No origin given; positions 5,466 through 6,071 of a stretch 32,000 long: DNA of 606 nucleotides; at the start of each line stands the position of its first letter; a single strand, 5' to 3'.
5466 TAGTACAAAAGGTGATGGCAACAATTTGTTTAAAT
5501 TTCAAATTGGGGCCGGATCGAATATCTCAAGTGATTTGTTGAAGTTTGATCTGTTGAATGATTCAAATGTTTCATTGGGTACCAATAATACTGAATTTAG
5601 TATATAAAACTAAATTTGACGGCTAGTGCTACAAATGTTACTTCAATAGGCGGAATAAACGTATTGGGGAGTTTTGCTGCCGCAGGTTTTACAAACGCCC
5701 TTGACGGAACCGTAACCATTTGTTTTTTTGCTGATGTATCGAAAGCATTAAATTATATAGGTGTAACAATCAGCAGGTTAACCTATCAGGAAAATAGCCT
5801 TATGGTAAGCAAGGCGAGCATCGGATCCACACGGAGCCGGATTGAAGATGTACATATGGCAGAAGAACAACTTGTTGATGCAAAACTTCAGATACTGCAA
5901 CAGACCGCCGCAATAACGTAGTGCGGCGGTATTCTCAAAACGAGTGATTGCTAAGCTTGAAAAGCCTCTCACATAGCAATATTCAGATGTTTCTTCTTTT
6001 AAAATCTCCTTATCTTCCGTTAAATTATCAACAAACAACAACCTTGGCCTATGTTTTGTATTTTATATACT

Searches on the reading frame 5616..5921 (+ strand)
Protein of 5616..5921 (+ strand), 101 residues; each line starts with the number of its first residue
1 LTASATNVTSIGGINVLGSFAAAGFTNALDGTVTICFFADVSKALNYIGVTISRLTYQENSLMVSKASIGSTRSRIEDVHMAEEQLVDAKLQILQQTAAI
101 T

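Call 79: search_protein_families(library=ncbifam, proteins=[window:5616-5921:+], max_evalue=0.001)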
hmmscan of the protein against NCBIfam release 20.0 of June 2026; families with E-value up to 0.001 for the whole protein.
window:5616-5921:+ (101 aa): 3 families
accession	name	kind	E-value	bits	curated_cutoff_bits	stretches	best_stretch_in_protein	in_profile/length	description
NF009449.0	PRK12807.1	subfamily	0.00035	20.3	347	1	40-96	210-266/287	flagellin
NF009446.0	PRK12804.1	subfamily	0.00047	19.7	352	1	21-98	207-282/301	flagellin Hag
NF009450.0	PRK12808.1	equivalog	0.00078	19.1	476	1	47-96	406-455/476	flagellin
